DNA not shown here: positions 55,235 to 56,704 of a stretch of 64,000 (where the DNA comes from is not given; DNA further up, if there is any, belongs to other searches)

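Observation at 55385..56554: Gamma subunit fuses an EbdC/SerC-type haem-b domain to a class-I cytochrome c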

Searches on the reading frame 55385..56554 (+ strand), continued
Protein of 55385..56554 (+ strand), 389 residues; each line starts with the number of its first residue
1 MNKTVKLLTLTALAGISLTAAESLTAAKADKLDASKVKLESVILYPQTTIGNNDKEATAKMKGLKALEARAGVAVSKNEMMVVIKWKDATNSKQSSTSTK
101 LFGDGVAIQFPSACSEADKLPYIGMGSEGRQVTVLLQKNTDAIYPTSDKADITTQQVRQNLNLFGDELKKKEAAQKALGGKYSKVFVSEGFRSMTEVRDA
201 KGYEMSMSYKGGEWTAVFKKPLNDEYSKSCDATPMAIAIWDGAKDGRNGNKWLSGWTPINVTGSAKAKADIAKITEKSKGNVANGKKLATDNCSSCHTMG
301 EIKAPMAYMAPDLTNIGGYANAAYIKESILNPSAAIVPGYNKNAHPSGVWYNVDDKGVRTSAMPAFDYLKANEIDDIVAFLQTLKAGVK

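Call 23: search_solved_structures(query=A1, max_evalue=0.01, show_alignments=5)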
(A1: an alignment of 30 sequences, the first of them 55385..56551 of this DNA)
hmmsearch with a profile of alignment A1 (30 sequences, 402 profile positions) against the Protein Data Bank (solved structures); distinct sequences matched with E-value up to 0.01: 111 (the best 60 are shown).
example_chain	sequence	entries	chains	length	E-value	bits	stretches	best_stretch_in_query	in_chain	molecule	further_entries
7zs0_A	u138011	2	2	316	2.8e-12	49.3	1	301-353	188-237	Hypothetical (Diheme) protein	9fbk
7zs2_A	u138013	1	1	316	2.9e-12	49.3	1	301-353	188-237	Hypothetical (Diheme) protein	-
7zs1_A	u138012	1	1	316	3e-12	49.3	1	301-353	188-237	Hypothetical (Diheme) protein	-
2ivf_C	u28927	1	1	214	1.3e-11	47.2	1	196-267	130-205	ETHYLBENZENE DEHYDROGENASE GAMMA-SUBUNIT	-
7b04_C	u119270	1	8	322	9e-11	44.4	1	198-274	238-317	Nitrite oxidoreductase subunit C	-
6xkx_p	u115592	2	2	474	1.4e-06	30.6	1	289-335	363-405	Cbb3-type cytochrome c oxidase subunit CcoP,Cytochrome c-type cyt cy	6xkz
6hwh_M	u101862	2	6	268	6.9e-06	28.3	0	290-326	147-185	Cytochrome bc1 complex cytochrome c subunit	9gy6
7rh5_O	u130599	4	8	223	7.5e-06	28.2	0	290-325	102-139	Cytochrome bc1 complex cytochrome c subunit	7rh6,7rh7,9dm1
8ovc_O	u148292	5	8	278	8e-06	28.1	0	290-326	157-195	Cytochrome bc1 complex cytochrome c subunit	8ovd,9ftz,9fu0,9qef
6adq_C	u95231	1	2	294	1e-05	27.8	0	290-325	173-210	Cytochrome bc1 complex cytochrome c subunit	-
8snh_G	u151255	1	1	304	3.1e-05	26.2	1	250-331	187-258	Cbb3-type cytochrome c oxidase subunit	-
7q21_C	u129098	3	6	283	5e-05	25.5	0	291-326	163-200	Cytochrome bc1 complex cytochrome c subunit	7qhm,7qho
8smr_G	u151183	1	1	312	7e-05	25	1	284-330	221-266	Cbb3-type cytochrome c oxidase subunit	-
2c2c_A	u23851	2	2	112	8.3e-05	24.7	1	291-397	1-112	CYTOCHROME C2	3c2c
4gyd_A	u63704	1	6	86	0.00013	24.1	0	293-336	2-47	Cytochrome c6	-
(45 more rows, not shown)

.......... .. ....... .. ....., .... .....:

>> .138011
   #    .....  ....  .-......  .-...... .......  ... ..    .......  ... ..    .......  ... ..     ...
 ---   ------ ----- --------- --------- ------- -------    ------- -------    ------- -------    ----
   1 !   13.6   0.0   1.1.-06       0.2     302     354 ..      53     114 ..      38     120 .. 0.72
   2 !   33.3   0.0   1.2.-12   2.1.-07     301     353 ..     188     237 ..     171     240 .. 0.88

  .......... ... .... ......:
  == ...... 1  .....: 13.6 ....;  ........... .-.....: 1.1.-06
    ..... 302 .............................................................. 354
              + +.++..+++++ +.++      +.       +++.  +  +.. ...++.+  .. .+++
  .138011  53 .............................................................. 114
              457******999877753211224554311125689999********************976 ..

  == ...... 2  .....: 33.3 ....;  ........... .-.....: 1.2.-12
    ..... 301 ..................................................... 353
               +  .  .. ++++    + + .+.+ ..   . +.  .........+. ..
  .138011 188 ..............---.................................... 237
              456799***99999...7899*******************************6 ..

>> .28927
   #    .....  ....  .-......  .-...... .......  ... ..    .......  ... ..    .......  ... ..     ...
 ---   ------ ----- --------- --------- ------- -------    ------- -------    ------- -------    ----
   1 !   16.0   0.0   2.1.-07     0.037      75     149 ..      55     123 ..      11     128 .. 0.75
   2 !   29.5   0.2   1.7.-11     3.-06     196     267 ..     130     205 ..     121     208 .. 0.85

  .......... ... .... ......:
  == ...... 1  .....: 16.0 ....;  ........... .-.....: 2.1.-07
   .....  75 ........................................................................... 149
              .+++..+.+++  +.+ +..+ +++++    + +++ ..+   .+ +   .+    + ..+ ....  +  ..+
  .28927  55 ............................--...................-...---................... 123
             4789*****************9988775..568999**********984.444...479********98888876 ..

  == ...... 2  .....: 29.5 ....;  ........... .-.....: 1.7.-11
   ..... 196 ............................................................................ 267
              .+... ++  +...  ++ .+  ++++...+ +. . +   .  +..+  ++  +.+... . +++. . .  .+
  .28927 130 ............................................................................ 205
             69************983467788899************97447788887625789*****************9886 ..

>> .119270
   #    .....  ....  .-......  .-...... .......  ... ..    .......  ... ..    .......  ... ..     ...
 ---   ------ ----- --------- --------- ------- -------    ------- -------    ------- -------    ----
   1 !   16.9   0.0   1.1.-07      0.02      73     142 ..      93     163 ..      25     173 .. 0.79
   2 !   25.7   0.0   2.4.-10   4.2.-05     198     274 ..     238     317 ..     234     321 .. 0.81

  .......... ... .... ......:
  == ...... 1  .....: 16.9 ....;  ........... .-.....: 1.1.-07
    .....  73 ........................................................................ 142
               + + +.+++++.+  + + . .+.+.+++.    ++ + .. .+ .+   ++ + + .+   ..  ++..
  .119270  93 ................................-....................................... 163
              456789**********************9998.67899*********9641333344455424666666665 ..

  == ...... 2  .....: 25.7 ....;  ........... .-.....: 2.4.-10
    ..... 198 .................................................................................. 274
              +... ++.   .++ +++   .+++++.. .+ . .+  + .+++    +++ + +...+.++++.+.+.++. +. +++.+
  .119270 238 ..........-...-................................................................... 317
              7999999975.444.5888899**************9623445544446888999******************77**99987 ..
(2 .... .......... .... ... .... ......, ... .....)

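Call 25: find_related_loci(query=A1, collection=genome_contigs, flank=8000)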
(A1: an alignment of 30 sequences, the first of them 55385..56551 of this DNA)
Query A1 (389 aa) in genome_contigs; peptide patterns used: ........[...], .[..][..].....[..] (x = any residue, [..] = any of these).
180 stretches matched a pattern; 164 encode a relative of the query (tblastn E <= 1e-3); the best 80 are kept; 80 distinct loci.
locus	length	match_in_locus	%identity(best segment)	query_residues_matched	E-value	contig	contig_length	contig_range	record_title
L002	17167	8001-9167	90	1-389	0e+0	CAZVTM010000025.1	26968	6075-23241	MAG TPA_asm: uncultured Helicobacter sp. isolate SRP290908_co2_63 genome assembly, contig: NODE_2234_length_26968_cov_6.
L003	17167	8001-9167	90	1-389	0e+0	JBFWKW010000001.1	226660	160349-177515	MAG: Campylobacterales bacterium isolate CA_2019_NHSR_51 NODE_127_length_226660_cov_6.222948_NHSR, whole genome shotgun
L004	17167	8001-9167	89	1-389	0e+0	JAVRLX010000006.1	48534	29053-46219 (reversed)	MAG: Campylobacterales bacterium isolate TVZ.SD19.47 Campylobacterota_1_MX5.22_95_48535_14.148281, whole genome shotgun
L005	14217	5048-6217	82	1-389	0e+0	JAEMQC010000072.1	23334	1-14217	MAG: Campylobacteraceae bacterium isolate 2016_B01_C_14 c_000000000218, whole genome shotgun sequence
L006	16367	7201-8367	82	1-389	0e+0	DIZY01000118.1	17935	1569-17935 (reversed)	MAG TPA_asm: Helicobacteraceae bacterium UBA6016 UBA6016_contig_2003, whole genome shotgun sequence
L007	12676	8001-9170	79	1-389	0e+0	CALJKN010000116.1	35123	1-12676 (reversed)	MAG TPA_asm: uncultured Helicobacteraceae bacterium isolate SRR6231178_bin.58_CONCOCT_v1.1_MAG genome assembly, contig:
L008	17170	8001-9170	78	1-389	0e+0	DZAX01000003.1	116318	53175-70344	MAG TPA_asm: Helicobacter cetorum isolate SulCav_PC08_66_41_1877 SulCav_PC08-66_37_length_116318_cov_1151.080120, whole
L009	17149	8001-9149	58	31-387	3e-138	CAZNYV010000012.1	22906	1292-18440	MAG TPA_asm: uncultured Campylobacteraceae bacterium isolate binchicken_co221_23 genome assembly, contig: NODE_69_length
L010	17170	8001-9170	81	1-389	0e+0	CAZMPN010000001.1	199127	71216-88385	MAG TPA_asm: uncultured Helicobacter sp. isolate SRP278314_co2_375 genome assembly, contig: NODE_100_length_199127_cov_8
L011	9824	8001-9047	48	36-385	1e-102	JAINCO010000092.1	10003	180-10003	MAG: Campylobacterales bacterium isolate BIN3 2639, whole genome shotgun sequence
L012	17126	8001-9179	45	5-388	6e-99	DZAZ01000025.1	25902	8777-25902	MAG TPA_asm: Helicobacter cetorum isolate SulCav_PC08_66_28_11 SulCav_PC08-66_1163_length_25902_cov_8.507835, whole geno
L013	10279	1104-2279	45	6-389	2e-97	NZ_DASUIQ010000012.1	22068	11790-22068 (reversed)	MAG: Sulfuricurvum sp. isolate SMAG_U1464 k141_1120106, whole genome shotgun sequence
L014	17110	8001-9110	44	21-389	2e-95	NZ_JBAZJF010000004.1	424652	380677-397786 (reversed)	MAG: Sulfuricurvum sp. isolate SO_2017_LW4_112 scaffold_58_c1_LW137-91_2017, whole genome shotgun sequence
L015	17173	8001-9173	43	3-389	3e-95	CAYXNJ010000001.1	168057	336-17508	MAG TPA_asm: uncultured Sulfurospirillum sp. isolate SRP167436_co1_15 genome assembly, contig: NODE_35_length_168057_cov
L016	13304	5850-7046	42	3-389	3e-95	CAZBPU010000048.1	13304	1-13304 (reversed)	MAG TPA_asm: uncultured Sulfurospirillum sp. isolate binchicken_co36_214 genome assembly, contig: NODE_3147_length_13304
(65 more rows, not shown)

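Call 30: predict_structure(alignment_id=A1)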
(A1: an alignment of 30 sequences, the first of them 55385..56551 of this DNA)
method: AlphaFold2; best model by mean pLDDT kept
length: 389 residues; sequences in the alignment: 30
mean_pLDDT: 82.7   pTM: 0.83
mean pLDDT of the five models: 82.7, 80.2, 80.0, 76.8, 76.5
residues with pLDDT >= 90: 166; 70-90: 154; 50-70: 49; < 50: 20
segments of 3 or more residues with pLDDT < 50: 1-18
pLDDT, mean of each block of 10 residues (from residue 1): 36 40 91 94 88 80 91 95 96 85 94 86 83 91 63 70 87 79 83 58 90 96 86 94 88 94 92 94 97 87 78 87 89 60 62 74 84 97 85
secondary structure, 60 per line:
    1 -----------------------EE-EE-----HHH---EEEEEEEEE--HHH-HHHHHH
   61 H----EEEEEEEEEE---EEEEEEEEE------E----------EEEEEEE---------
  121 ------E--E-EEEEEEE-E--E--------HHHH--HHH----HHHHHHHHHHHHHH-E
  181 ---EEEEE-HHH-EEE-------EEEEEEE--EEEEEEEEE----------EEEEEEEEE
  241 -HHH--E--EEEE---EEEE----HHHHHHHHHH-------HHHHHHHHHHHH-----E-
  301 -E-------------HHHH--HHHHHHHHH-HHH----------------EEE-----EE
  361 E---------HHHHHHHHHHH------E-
elements in order: E40-48 H55-61 E66-75 E79-87 E105-111 E132-138 H152-155 H165-178 E184-188 E194-196 E204-210 E213-221 E232-240 E250-253 E257-260 H265-274 H282-293 H316-319 H322-330 E351-353 E359-361 H371-381

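Call 34: fold_search(model_id=the predicted structure, library=pdb)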
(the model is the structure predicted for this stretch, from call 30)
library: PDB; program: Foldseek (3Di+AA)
matches with E <= 10: 939; with E <= 0.001: 9
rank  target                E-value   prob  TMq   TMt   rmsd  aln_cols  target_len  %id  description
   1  7b04_O                2.8e-14  1.00  0.43  0.57   8.6       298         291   18  Structure of Nitrite oxidoreductase (Nxr) from the anammox bacterium Kuenenia stuttgartiensis. (released 2021-07-14)
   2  7b04_C                5.3e-14  1.00  0.43  0.56   8.2       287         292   19  Structure of Nitrite oxidoreductase (Nxr) from the anammox bacterium Kuenenia stuttgartiensis. (released 2021-07-14)
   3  2ivf_C                5.6e-12  1.00  0.40  0.69   5.5       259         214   16  Ethylbenzene dehydrogenase from Aromatoleum aromaticum (released 2006-09-14)
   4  4jpq_A                4.9e-05  1.00  0.31  0.51   6.6       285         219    8  Crystal structure of a putative carbohydrate-binding protein (BACUNI_03838) from Bacteroides uniformis ATCC 8492 at 2. (released 2013-04-17)
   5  1i82_A                5.8e-05  1.00  0.29  0.54  10.8       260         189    9  FAMILY 9 CARBOHYDRATE-BINDING MODULE FROM THERMOTOGA MARITIMA XYLANASE 10A WITH CELLOBIOSE (released 2001-06-13)
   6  7nwo                  1.2e-04  1.00  0.29  0.54   9.4       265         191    9  A carbohydrate binding module family 9 (CBM9) from Caldicellulosiruptor kristjanssonii in complex with glucose (released 2021-07-07)
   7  4jpq_B                1.9e-04  1.00  0.29  0.48   8.8       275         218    9  Crystal structure of a putative carbohydrate-binding protein (BACUNI_03838) from Bacteroides uniformis ATCC 8492 at 2. (released 2013-04-17)
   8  2yev_B                4.7e-04  1.00  0.19  0.23  10.6       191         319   15  Structure of caa3-type cytochrome oxidase (released 2012-05-23)
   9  7nwn                  5.3e-04  1.00  0.29  0.53   9.4       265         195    9  A carbohydrate binding module family 9 (CBM9) from Caldicellulsiruptor kristjanssonii (released 2021-07-07)
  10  4pwa_D                1.5e-02  1.00  0.17  0.69   4.3       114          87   18  Crystal structure of the c-type cytochrome SorU from Sinorhizobium meliloti (released 2015-06-03)
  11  9ard_A                2.4e-02  0.47  0.17  0.39  16.5       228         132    7  Structure of Pycsar EcPycC cyclase immunoglobulin-like AGS-C domain (released 2024-06-19)
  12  3qc5                  2.8e-02  0.06  0.11  0.12  32.6       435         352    8  GspB (released 2011-08-10)
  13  6eg1_B                3.8e-02  0.06  0.11  0.15  31.8       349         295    6  Crystal structure of Dpr2 Ig1-Ig2 in complex with DIP-Theta Ig1-Ig3 (released 2018-11-28)
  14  4hd9                  4.5e-02  0.05  0.09  0.15  24.9       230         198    8  Crystal structure of native human MAdCAM-1 D1D2 domain (released 2013-01-23)
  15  7kji_A                5.0e-02  0.82  0.19  0.53   8.9       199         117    7  Plasmodium falciparum protein Pf12p bound to nanobody D9 (released 2021-02-03)
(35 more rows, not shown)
